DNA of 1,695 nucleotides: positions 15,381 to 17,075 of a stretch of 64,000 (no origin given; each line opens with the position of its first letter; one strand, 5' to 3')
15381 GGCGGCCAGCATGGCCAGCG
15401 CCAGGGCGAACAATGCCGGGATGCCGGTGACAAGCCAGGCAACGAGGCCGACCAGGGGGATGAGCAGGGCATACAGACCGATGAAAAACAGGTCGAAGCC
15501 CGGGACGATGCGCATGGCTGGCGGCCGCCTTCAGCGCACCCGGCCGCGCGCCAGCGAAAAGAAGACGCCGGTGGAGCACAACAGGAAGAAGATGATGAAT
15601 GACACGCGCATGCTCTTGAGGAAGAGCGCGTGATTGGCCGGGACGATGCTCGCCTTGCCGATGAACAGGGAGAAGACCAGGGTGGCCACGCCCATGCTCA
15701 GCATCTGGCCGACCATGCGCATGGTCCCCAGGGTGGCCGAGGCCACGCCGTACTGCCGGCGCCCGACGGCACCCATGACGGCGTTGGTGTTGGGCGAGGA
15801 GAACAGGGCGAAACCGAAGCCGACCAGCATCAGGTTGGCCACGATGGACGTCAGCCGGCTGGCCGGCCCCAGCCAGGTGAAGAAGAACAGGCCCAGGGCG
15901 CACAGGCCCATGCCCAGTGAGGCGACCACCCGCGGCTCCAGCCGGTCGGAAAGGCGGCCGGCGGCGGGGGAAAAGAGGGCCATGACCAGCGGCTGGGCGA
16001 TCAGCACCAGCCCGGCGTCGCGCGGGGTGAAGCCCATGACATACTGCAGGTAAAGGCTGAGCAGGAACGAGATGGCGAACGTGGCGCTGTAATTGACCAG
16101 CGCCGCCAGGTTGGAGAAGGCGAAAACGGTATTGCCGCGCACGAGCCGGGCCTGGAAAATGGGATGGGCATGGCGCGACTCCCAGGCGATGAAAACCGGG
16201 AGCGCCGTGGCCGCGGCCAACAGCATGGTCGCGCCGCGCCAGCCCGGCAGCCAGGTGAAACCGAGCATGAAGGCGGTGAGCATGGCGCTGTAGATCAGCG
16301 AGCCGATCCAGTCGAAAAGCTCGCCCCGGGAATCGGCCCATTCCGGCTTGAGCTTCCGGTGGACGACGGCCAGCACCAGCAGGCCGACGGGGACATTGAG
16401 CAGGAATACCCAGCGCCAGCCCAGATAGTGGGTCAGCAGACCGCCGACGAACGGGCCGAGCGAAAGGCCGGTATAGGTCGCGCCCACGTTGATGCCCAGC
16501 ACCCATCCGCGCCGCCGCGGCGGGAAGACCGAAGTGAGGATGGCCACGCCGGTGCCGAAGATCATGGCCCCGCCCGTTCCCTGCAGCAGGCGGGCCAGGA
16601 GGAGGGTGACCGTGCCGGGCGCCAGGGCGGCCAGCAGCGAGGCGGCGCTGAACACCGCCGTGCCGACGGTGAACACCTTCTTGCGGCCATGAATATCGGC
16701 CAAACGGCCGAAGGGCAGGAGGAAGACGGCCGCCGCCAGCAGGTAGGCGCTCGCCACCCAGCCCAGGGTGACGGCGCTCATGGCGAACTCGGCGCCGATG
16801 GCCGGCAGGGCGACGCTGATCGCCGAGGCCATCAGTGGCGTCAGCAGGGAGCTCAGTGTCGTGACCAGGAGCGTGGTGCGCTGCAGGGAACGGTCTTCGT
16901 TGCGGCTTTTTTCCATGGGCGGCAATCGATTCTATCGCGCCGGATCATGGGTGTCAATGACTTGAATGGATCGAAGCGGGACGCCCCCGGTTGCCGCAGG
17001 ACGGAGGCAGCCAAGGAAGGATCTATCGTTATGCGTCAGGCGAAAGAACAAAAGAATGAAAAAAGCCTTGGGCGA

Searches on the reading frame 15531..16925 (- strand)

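Call 28: search_protein_families(library=pfam, proteins=[window:15531-16925:-], max_evalue=0.001)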
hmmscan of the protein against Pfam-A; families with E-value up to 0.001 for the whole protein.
window:15531-16925:- (464 aa): 2 families
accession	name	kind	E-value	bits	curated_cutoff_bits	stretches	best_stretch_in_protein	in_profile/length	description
PF07690.21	MFS_1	-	1.4e-64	218.7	33.4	2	24-410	3-346/347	Major Facilitator Superfamily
PF00083.30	Sugar_tr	-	2.6e-10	40.2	22.3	1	50-188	44-188/452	Sugar (and other) transporter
